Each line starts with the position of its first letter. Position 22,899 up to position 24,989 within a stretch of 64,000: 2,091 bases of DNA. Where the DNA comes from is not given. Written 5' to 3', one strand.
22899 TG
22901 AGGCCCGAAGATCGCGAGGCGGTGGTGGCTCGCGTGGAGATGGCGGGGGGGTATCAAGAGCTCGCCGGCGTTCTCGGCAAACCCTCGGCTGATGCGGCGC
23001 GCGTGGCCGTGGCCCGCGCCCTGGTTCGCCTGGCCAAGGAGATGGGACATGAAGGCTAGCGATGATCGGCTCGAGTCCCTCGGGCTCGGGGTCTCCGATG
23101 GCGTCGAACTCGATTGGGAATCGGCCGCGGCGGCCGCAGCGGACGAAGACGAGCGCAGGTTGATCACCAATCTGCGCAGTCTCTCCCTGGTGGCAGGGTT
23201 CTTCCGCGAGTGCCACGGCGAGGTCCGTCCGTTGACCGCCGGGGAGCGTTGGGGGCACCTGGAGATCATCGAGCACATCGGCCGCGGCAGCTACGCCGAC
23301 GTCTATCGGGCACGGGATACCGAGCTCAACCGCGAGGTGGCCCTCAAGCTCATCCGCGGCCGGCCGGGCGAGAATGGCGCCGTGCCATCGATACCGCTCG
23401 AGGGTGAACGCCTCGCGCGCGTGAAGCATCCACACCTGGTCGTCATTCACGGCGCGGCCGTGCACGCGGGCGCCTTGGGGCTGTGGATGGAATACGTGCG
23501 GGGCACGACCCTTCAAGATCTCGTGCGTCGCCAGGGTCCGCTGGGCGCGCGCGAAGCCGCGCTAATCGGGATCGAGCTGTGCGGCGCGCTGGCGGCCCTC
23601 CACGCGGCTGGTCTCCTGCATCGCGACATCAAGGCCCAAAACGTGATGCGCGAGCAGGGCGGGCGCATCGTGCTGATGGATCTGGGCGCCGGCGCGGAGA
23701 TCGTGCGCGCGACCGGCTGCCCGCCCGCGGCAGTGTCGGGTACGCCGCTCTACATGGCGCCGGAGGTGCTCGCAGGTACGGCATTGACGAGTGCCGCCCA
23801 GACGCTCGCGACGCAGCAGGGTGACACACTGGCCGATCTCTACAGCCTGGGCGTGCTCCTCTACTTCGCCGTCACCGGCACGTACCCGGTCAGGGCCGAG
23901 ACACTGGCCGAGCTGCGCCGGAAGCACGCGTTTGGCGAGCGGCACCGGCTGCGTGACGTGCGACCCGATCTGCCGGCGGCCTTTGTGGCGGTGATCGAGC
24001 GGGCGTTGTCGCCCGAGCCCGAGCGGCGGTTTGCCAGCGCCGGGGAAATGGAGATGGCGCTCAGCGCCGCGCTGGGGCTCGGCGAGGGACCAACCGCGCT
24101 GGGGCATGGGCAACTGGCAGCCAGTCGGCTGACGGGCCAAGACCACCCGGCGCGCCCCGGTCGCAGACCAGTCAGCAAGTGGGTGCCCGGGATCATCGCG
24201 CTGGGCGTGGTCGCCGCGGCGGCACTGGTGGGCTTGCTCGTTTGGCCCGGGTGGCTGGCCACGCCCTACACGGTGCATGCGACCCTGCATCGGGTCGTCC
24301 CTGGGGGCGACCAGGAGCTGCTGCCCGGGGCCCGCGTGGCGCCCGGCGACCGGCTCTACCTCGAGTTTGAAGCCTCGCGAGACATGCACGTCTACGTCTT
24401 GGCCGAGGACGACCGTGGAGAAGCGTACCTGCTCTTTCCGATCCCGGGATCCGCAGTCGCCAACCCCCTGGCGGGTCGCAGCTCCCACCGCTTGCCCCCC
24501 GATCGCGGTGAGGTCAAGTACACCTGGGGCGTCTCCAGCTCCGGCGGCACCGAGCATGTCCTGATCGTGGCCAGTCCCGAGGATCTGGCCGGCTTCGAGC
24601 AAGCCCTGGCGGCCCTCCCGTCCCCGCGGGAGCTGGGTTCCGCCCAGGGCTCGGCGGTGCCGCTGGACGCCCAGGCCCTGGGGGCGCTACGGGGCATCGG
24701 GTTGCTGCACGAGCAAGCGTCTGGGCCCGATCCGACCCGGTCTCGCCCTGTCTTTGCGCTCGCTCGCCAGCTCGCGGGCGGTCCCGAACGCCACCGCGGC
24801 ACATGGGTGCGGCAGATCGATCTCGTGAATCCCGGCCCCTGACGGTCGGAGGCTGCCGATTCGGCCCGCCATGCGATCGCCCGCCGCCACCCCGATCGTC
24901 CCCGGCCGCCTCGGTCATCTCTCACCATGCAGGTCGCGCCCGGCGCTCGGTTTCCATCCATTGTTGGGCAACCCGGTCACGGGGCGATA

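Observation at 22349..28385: ECF sigma factor translationally coupled to a transmembrane Ser/Thr kinase, followed by a TPR-CHAT protease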

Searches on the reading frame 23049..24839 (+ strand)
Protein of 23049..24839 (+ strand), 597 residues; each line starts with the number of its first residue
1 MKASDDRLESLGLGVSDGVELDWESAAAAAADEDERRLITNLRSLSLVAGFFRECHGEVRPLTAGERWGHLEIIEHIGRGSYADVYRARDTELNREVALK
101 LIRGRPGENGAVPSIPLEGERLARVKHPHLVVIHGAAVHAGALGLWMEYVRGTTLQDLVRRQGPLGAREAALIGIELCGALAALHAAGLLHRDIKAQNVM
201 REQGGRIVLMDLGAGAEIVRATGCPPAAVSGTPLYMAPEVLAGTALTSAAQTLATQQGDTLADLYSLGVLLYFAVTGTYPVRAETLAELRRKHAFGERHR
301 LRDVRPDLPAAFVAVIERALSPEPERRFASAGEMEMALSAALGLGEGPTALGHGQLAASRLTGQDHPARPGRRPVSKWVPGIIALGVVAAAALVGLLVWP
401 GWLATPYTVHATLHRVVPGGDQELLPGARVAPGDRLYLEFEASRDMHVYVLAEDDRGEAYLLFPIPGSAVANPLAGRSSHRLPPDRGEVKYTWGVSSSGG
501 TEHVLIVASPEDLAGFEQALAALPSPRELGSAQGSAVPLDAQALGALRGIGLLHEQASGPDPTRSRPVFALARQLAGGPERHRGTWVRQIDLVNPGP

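Call 5: search_protein_families(library=pfam, proteins=[window:23049-24839:+], max_evalue=0.01)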
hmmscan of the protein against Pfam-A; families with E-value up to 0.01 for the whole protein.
window:23049-24839:+ (597 aa): 6 families
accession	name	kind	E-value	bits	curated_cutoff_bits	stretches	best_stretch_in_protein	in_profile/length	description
PF00069.31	Pkinase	-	4.7e-38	131.5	31.7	1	72-329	2-253/263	Protein kinase domain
PF07714.23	PK_Tyr_Ser-Thr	-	1.8e-20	73.8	23.1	1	71-327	1-248/258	Protein tyrosine and serine/threonine kinase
PF14326.11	DUF4384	-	3.4e-11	43.5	27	1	431-511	3-80/81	Domain of unknown function (DUF4384)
PF17667.7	Pkinase_fungal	-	0.00095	18.4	24.1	1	180-243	298-367/387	Fungal protein kinase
PF03109.22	ABC1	-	0.0014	18.3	22.9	0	145-218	145-217/244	ABC1 atypical kinase-like domain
PF01636.29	APH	-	0.0044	17.3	23.2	0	75-187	3-110/239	Phosphotransferase enzyme family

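Call 6: search_protein_families(library=ncbifam, proteins=[window:23049-24839:+], max_evalue=0.01)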
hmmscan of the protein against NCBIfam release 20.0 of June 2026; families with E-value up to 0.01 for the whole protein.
window:23049-24839:+ (597 aa): 18 families
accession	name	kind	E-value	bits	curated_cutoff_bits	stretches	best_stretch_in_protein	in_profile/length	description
NF033483.0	PknB_PASTA_kin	equivalog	6.8e-50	170.6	450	1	72-342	10-269/563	Stk1 family PASTA domain-containing Ser/Thr kinase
NF052427.1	StpK7MSMEG_1200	equivalog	1.9e-34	119.1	900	1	66-400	4-317/601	serine/threonine protein kinase StpK7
NF047741.1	antiphage_MADS6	equivalog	7.5e-32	110.6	460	2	59-188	484-611/612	methylation-associated defense system protein kinase MAD6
NF038150.1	lanthi_synth_IV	equivalog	5.2e-25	87.9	650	1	63-341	186-456/851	class IV lanthionine synthetase LanL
NF009651.0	PRK13184.1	equivalog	3.1e-23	81.7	839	1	70-340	3-289/932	serine/threonine-protein kinase PknD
NF033442.0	BREX_PglW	equivalog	4.7e-19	67.7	990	2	69-200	512-641/1391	BREX system serine/threonine kinase PglW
TIGR03903.1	TOMM_kin_cyc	equivalog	1.5e-18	66.1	705.75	1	95-340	4-251/1267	TOMM system kinase/cyclase fusion protein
NF053615.1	SerThrKinAfsKStmc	equivalog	9.5e-15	54.3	1300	1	67-282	11-214/809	protein serine/threonine kinase AfsK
NF038151.1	lanthi_synth_III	equivalog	9.7e-09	34.2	575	1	85-326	236-468/833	class III lanthionine synthetase LanKC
NF011463.0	PRK14879.1-4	equivalog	1.7e-07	30.9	188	1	145-214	95-159/237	Kae1-associated kinase Bud32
TIGR03724.2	arch_bud32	equivalog_domain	2.8e-07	30.2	125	1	141-215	66-131/193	KEOPS complex kinase/ATPase Bud32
NF041408.1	XopAU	subfamily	1.5e-06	28.1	450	1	180-331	340-471/498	XopAU family type III secretion system effector serine/threonine kinase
NF058632.1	SerThrKinPrkT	equivalog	9.8e-06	24.8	280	1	146-221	98-171/322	serine/threonine protein kinase PrkT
NF011464.0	PRK14879.1-7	equivalog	0.00071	19.4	246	1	130-214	68-148/221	Kae1-associated kinase Bud32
NF007174.0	PRK09605.1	equivalog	0.0027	16.2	447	1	144-215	412-473/535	bifunctional N(6)-L-threonylcarbamoyladenine synthase/serine/threonine protein kinase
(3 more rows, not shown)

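Call 48: find_homologous_proteins(query=window:23049-24839:+)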
Query window:23049-24839:+ (597 aa): 5619 proteins with E <= 0.001 among 8000 candidates; the best 120 are listed.
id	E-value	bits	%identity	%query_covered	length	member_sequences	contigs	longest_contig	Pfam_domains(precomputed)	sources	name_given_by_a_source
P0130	0.0e+0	1314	100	100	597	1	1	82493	PF07714.24,PF00069.32,PF14326.12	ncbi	-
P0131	0.0e+0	1149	88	100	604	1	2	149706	PF07714.24,PF00069.32,PF14326.12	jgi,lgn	-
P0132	1.1e-211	723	62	100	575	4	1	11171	PF07714.24,PF00069.32,PF14326.12,PF17667.8,PF01636.30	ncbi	-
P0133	2.4e-193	662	56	100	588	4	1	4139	PF07714.24,PF00069.32,PF14326.12,PF17667.8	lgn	-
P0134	6.8e-191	654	57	100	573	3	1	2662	PF07714.24,PF00069.32,PF14326.12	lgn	-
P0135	3.1e-188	645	56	100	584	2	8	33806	PF07714.24,PF00069.32,PF14326.12,PF01636.30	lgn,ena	-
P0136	4.6e-186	638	57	100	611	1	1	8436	PF07714.24,PF00069.32,PF14326.12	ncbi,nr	ncbi:MAG: protein kinase [Candidatus Eisenbacteria bacterium]|nr:protein kinase [Candidatus Eisenbac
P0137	7.4e-185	634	57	99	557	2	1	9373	PF07714.24,PF00069.32,PF14326.12,PF03109.23,PF17667.8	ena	-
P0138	3.0e-184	632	55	100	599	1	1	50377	PF07714.24,PF00069.32,PF14326.12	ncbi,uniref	ncbi:serine/threonine-protein kinase [Candidatus Eisenbacteria bacterium]|uniref:Serine/threonine-pr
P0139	1.1e-180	621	55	100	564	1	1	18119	PF07714.24,PF00069.32,PF14326.12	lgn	-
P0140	7.0e-180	618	58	89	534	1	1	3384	PF07714.24,PF00069.32,PF14326.12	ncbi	-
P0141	2.1e-179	616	56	100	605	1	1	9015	PF07714.24,PF00069.32,PF14326.12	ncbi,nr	ncbi:MAG: protein kinase [Candidatus Eisenbacteria bacterium]|nr:protein kinase [Candidatus Eisenbac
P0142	1.9e-171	590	51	100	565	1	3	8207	PF07714.24,PF00069.32,PF14326.12,PF17667.8,PF01636.30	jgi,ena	-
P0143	4.9e-170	585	53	100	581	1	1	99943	PF07714.24,PF00069.32,PF14326.12,PF17667.8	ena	-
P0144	1.6e-166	574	49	100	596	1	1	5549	PF07714.24,PF00069.32,PF14326.12,PF03109.23,PF01636.30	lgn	-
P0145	5.3e-161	555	52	100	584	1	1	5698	PF07714.24,PF00069.32,PF14326.12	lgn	-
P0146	5.9e-160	552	48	100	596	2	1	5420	PF07714.24,PF00069.32,PF14326.12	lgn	-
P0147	6.5e-158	545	48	100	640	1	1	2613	PF07714.24,PF00069.32,PF14326.12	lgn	-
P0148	1.4e-154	534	48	100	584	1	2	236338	PF07714.24,PF00069.32,PF14326.12,PF03109.23,PF01636.30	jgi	jgi:eukaryotic-like serine/threonine-protein kinase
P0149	5.5e-152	526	48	100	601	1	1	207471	PF07714.24,PF00069.32,PF14326.12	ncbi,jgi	-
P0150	3.8e-138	480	45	100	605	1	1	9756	PF07714.24,PF00069.32,PF14326.12,PF03109.23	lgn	-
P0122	1.1e-136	475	59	70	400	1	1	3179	PF07714.24,PF00069.32,PF14326.12,PF17667.8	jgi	jgi:hypothetical protein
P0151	4.3e-136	473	46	99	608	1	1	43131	PF07714.24,PF00069.32,PF14326.12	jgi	jgi:serine/threonine-protein kinase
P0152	9.1e-133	462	43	100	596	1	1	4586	PF07714.24,PF00069.32,PF14326.12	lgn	-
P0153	4.7e-131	457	46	60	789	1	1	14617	PF07714.24,PF00069.32,PF14326.12,PF00515.35,PF13424.13,PF13176.13,PF24885.2,PF13181.13,PF07719.24,PF13374.13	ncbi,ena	-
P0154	1.1e-130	455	44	100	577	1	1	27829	PF07714.24,PF00069.32,PF14326.12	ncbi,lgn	-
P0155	1.5e-130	455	45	100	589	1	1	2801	PF07714.24,PF00069.32,PF14326.12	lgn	-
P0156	6.1e-130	453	44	99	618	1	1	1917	PF07714.24,PF00069.32,PF14326.12,PF01636.30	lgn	-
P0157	6.4e-130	453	43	98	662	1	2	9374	PF07714.24,PF00069.32,PF14326.12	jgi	jgi:serine/threonine protein kinase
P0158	8.7e-130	452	49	58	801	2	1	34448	PF07714.24,PF00069.32,PF14326.12,PF17874.8,PF13424.13,PF24885.2,PF07719.24,PF13374.13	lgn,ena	-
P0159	8.9e-130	452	43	100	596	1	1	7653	PF07714.24,PF00069.32,PF14326.12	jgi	-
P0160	3.1e-129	451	44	99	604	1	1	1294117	PF07714.24,PF00069.32,PF14326.12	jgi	jgi:eukaryotic-like serine/threonine-protein kinase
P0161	3.3e-129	450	44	99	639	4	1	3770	PF07714.24,PF00069.32,PF14326.12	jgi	jgi:serine/threonine-protein kinase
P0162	4.8e-129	450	44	98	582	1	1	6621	PF07714.24,PF00069.32,PF14326.12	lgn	-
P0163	2.0e-128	448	45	99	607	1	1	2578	PF07714.24,PF00069.32,PF14326.12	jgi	jgi:serine/threonine-protein kinase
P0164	2.8e-128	447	44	99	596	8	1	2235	PF07714.24,PF00069.32,PF14326.12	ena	-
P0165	3.3e-128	447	45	99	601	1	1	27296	PF07714.24,PF00069.32,PF14326.12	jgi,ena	-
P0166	4.8e-128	447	44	100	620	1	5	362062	PF07714.24,PF00069.32,PF14326.12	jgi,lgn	jgi:hypothetical protein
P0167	5.2e-128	447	45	99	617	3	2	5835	PF07714.24,PF00069.32,PF14326.12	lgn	-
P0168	1.1e-127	445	43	100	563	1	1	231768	PF07714.24,PF00069.32,PF14326.12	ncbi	-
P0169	2.2e-127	444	42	99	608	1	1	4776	PF07714.24,PF00069.32,PF14326.12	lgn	-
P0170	7.3e-127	443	43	99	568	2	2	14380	PF07714.24,PF00069.32,PF14326.12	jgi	jgi:hypothetical protein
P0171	1.7e-126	442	44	100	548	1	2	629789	PF07714.24,PF00069.32,PF14326.12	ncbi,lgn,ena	-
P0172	3.3e-126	441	44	100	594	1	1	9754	PF07714.24,PF00069.32,PF14326.12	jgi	jgi:serine/threonine-protein kinase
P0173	3.8e-126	440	42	97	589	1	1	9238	PF07714.24,PF00069.32,PF14326.12,PF01636.30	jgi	jgi:eukaryotic-like serine/threonine-protein kinase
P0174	5.3e-126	440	46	58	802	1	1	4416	PF07714.24,PF00069.32,PF14326.12,PF00515.35,PF13424.13,PF24885.2,PF17667.8,PF07719.24,PF13374.13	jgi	-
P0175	9.2e-126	439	43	99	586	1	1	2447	PF07714.24,PF00069.32,PF14326.12,PF03109.23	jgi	jgi:serine/threonine protein kinase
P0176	3.8e-125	437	44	99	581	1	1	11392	PF07714.24,PF00069.32,PF14326.12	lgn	-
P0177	9.8e-125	436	46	99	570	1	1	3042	PF07714.24,PF00069.32,PF14326.12,PF17667.8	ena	-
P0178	1.2e-124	435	45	100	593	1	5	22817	PF07714.24,PF00069.32,PF14326.12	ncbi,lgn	-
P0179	1.6e-124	435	41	99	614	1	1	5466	PF07714.24,PF00069.32,PF14326.12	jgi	jgi:serine/threonine-protein kinase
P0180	1.7e-124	435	43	100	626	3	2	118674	PF07714.24,PF00069.32,PF14326.12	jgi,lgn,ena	-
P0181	6.6e-124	433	44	68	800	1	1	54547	PF07714.24,PF00069.32,PF14326.12,PF00515.35,PF13424.13,PF13176.13,PF24885.2,PF13181.13,PF17667.8,PF07719.24,PF13374.13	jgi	jgi:serine/threonine-protein kinase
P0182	1.5e-123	432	49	56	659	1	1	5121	PF07714.24,PF00069.32,PF14326.12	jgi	jgi:serine/threonine-protein kinase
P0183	2.8e-123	431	41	99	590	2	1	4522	PF07714.24,PF00069.32,PF14326.12,PF03109.23,PF01636.30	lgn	-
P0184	5.9e-123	430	45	98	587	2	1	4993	PF07714.24,PF00069.32,PF14326.12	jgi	jgi:serine/threonine-protein kinase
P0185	6.9e-123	430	43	99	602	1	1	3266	PF07714.24,PF00069.32,PF14326.12,PF01636.30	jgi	jgi:eukaryotic-like serine/threonine-protein kinase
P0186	9.3e-123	429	43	99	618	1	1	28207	PF07714.24,PF00069.32,PF14326.12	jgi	jgi:serine/threonine-protein kinase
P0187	1.1e-122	429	46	32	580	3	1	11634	PF07714.24,PF00069.32,PF14326.12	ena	-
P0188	1.7e-122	428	43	100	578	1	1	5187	PF07714.24,PF00069.32,PF14326.12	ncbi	-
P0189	2.2e-122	428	46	99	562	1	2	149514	PF07714.24,PF00069.32,PF14326.12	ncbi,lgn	ncbi:MAG: serine/threonine-protein kinase [Candidatus Polarisedimenticolia bacterium]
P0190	2.2e-122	428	44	100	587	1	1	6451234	PF07714.24,PF00069.32,PF14326.12,PF03109.23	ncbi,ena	-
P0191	2.6e-122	428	41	97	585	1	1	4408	PF07714.24,PF00069.32,PF14326.12,PF03109.23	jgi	-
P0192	2.6e-122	428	44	55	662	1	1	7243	PF07714.24,PF00069.32,PF14326.12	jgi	jgi:serine/threonine-protein kinase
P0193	3.4e-122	427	43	99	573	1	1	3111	PF07714.24,PF00069.32,PF14326.12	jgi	jgi:serine/threonine-protein kinase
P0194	3.5e-122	427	41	98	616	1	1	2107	PF07714.24,PF00069.32,PF14326.12,PF01636.30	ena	-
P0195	4.9e-122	427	45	59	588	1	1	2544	PF07714.24,PF00069.32,PF14326.12,PF01636.30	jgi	-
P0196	5.8e-122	427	43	100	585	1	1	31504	PF07714.24,PF00069.32,PF14326.12,PF03109.23,PF01636.30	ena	-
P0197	8.5e-122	426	43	98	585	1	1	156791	PF07714.24,PF00069.32,PF14326.12,PF17667.8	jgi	jgi:serine/threonine-protein kinase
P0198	1.0e-121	426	43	100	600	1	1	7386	PF07714.24,PF00069.32,PF14326.12,PF03109.23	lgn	-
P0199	1.5e-121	425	42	99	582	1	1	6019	PF07714.24,PF00069.32,PF14326.12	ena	-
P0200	2.0e-121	425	43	100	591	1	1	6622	PF07714.24,PF00069.32,PF14326.12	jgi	jgi:eukaryotic-like serine/threonine-protein kinase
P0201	4.1e-121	424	43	100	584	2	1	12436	PF07714.24,PF00069.32,PF14326.12,PF03109.23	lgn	-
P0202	5.7e-121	423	43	99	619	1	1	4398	PF07714.24,PF00069.32,PF14326.12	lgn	-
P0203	8.4e-121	423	40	99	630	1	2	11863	PF07714.24,PF00069.32,PF14326.12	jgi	jgi:protein kinase-like protein/uncharacterized protein DUF4384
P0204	8.6e-121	423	41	99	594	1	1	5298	PF07714.24,PF00069.32,PF14326.12,PF01636.30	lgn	-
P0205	9.5e-121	423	42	100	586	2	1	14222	PF07714.24,PF00069.32,PF14326.12,PF03109.23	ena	-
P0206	1.0e-120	422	42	100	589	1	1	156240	PF07714.24,PF00069.32,PF14326.12,PF03109.23,PF01636.30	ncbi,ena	-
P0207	1.2e-120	422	43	100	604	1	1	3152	PF07714.24,PF00069.32,PF14326.12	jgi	-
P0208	1.6e-120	422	44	99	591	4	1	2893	PF07714.24,PF00069.32,PF14326.12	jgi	-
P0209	1.8e-120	422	42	99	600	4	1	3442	PF07714.24,PF00069.32,PF14326.12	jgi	-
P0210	3.1e-120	421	43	99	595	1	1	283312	PF07714.24,PF00069.32,PF14326.12,PF01636.30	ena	-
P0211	3.9e-120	421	49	57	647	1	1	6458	PF07714.24,PF00069.32,PF14326.12,PF17667.8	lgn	-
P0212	6.6e-120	420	47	58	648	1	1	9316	PF07714.24,PF00069.32,PF14326.12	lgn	-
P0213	7.9e-120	420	44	97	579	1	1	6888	PF07714.24,PF00069.32,PF14326.12,PF03109.23,PF01636.30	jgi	jgi:hypothetical protein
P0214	9.0e-120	419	43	99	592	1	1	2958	PF07714.24,PF00069.32,PF14326.12,PF03109.23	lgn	-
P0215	1.8e-119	418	47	58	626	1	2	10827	PF07714.24,PF00069.32,PF14326.12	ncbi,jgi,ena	-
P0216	2.0e-119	418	44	57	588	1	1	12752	PF07714.24,PF00069.32,PF14326.12,PF03109.23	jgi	jgi:serine/threonine protein kinase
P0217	2.7e-119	418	41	100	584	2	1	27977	PF07714.24,PF00069.32,PF14326.12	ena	-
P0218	2.9e-119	418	48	57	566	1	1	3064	PF07714.24,PF00069.32,PF14326.12,PF03109.23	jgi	jgi:hypothetical protein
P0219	3.8e-119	417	42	98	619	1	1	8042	PF07714.24,PF00069.32,PF14326.12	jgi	jgi:hypothetical protein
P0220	4.1e-119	417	43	99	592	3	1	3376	PF07714.24,PF00069.32,PF14326.12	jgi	jgi:hypothetical protein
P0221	4.3e-119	417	42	100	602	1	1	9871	PF07714.24,PF00069.32,PF14326.12,PF17667.8,PF01636.30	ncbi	-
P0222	5.0e-119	417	44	100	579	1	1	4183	PF07714.24,PF00069.32,PF14326.12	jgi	-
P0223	5.6e-119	417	42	98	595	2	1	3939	PF07714.24,PF00069.32,PF14326.12,PF01636.30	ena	-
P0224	5.9e-119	417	43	100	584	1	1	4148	PF07714.24,PF00069.32,PF14326.12,PF03109.23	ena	-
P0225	6.4e-119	417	42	98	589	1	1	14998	PF07714.24,PF00069.32,PF14326.12,PF03109.23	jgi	jgi:eukaryotic-like serine/threonine-protein kinase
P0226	6.6e-119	416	41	99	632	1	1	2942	PF07714.24,PF00069.32,PF14326.12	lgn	-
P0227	6.9e-119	416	42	99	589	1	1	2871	PF07714.24,PF00069.32,PF14326.12,PF03109.23,PF01636.30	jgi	jgi:eukaryotic-like serine/threonine-protein kinase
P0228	1.0e-118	416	42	99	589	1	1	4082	PF07714.24,PF00069.32,PF14326.12,PF03109.23,PF01636.30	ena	-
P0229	1.1e-118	416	41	99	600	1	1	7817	PF07714.24,PF00069.32,PF14326.12,PF03109.23,PF01636.30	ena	-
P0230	1.3e-118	416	41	99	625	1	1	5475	PF07714.24,PF00069.32,PF14326.12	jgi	jgi:serine/threonine-protein kinase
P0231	1.5e-118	415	44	99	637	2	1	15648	PF07714.24,PF00069.32,PF14326.12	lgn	-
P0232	1.7e-118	415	43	100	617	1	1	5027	PF07714.24,PF00069.32,PF14326.12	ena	-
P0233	1.8e-118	415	40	99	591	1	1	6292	PF07714.24,PF00069.32,PF14326.12,PF01636.30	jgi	jgi:tRNA A-37 threonylcarbamoyl transferase component Bud32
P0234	2.0e-118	415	40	100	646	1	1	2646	PF07714.24,PF00069.32,PF14326.12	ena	-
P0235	2.1e-118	415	41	98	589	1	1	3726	PF07714.24,PF00069.32,PF14326.12,PF03109.23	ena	-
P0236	2.6e-118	415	43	100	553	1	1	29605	PF07714.24,PF00069.32,PF14326.12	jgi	-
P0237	3.1e-118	414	39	100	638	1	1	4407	PF07714.24,PF00069.32,PF14326.12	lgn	-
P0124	3.2e-118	414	56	67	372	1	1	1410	PF00069.32,PF14326.12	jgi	jgi:serine/threonine protein kinase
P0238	3.6e-118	414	40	99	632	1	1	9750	PF07714.24,PF00069.32,PF14326.12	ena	-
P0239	3.8e-118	414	42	100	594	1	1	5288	PF07714.24,PF00069.32,PF14326.12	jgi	jgi:serine/threonine protein kinase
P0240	4.6e-118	414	42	97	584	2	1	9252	PF07714.24,PF00069.32,PF14326.12,PF03109.23,PF01636.30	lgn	-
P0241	5.0e-118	414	41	99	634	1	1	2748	PF07714.24,PF00069.32,PF14326.12,PF03109.23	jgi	jgi:serine/threonine-protein kinase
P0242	5.6e-118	413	41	98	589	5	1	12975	PF07714.24,PF00069.32,PF14326.12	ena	-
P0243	6.7e-118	413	43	97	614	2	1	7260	PF07714.24,PF00069.32,PF14326.12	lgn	-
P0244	6.8e-118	413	43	98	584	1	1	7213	PF07714.24,PF00069.32,PF14326.12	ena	-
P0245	9.1e-118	413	42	99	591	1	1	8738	PF07714.24,PF00069.32,PF14326.12,PF03109.23,PF01636.30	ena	-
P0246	9.6e-118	413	41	99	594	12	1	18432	PF07714.24,PF00069.32,PF14326.12,PF01636.30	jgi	jgi:eukaryotic-like serine/threonine-protein kinase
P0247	1.0e-117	413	40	100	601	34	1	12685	PF07714.24,PF00069.32,PF14326.12,PF03109.23,PF01636.30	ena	-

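Call 49: find_encoding_contigs(protein=P0190, flank=9000, max_places=1)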
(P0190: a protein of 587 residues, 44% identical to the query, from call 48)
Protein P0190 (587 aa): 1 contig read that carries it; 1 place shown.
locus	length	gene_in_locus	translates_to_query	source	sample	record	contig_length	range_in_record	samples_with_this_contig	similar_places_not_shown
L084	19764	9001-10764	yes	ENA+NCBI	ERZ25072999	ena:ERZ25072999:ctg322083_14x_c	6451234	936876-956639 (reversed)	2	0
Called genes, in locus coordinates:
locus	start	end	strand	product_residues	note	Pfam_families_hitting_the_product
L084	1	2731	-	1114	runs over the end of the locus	PF08309:LVIVD, PF09826:Beta_propel (faint), PF08309:LVIVD, PF13860:FlgD_ig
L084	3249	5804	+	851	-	PF15902:Sortilin-Vps10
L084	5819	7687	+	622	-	-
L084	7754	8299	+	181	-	PF13860:FlgD_ig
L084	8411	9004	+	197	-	PF07638:Sigma70_ECF (weak), PF04542:Sigma70_r2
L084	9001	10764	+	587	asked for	PF00069:Pkinase, PF03109:ABC1 (faint), PF07714:PK_Tyr_Ser-Thr, PF14326:DUF4384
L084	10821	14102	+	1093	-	PF13424:TPR_12, PF24885:TPR_NPHP3 (weak), PF13424:TPR_12, PF24885:TPR_NPHP3, PF13424:TPR_12, PF24885:TPR_NPHP3, PF13424:TPR_12, PF12770:CHAT, +8 more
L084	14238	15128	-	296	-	PF13565:HTH_32, PF00665:rve, PF13683:rve_3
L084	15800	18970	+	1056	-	PF15892:BNR_4 (faint), PF13860:FlgD_ig (faint)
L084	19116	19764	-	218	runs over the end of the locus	-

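Call 50: find_encoding_contigs(protein=P0160, flank=9000, max_places=1)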
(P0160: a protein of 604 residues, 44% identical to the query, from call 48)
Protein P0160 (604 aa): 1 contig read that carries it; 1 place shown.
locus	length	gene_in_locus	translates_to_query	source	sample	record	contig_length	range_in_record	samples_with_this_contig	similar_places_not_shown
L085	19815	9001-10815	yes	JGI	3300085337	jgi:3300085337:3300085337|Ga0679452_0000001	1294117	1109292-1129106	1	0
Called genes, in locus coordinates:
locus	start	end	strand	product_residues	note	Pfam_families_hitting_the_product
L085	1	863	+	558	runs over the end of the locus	PF17164:DUF5122, PF13860:FlgD_ig (weak)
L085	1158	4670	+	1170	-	PF24885:TPR_NPHP3, PF13374:TPR_10, PF13424:TPR_12, PF24885:TPR_NPHP3, PF13424:TPR_12, PF24885:TPR_NPHP3, PF13424:TPR_12, PF13374:TPR_10, +13 more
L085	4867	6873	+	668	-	-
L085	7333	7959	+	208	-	-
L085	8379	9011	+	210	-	PF04542:Sigma70_r2, PF08281:Sigma70_r4_2 (weak)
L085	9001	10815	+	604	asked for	PF00069:Pkinase, PF07714:PK_Tyr_Ser-Thr, PF14326:DUF4384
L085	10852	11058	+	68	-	-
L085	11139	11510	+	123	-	-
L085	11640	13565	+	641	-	PF25174:Beta-prop_THOC3 (faint), PF00400:WD40 (faint), PF26550:Tricorn_2nd (weak), PF26549:Tricorn_N, PF01738:DLH, PF02129:Peptidase_S15 (weak), PF00326:Peptidase_S9, PF20434:BD-FAE (weak), +3 more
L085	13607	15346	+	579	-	-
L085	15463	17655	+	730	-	PF00069:Pkinase, PF07714:PK_Tyr_Ser-Thr, PF13428:TPR_14 (faint), PF00515:TPR_1 (faint), PF13181:TPR_8 (faint), PF13432:TPR_16, PF14559:TPR_19, PF13432:TPR_16 (weak), +7 more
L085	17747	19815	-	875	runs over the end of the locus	PF00512:HisKA, PF02518:HATPase_c, PF01590:GAF, PF13185:GAF_2, PF13492:GAF_3, PF13487:HD_5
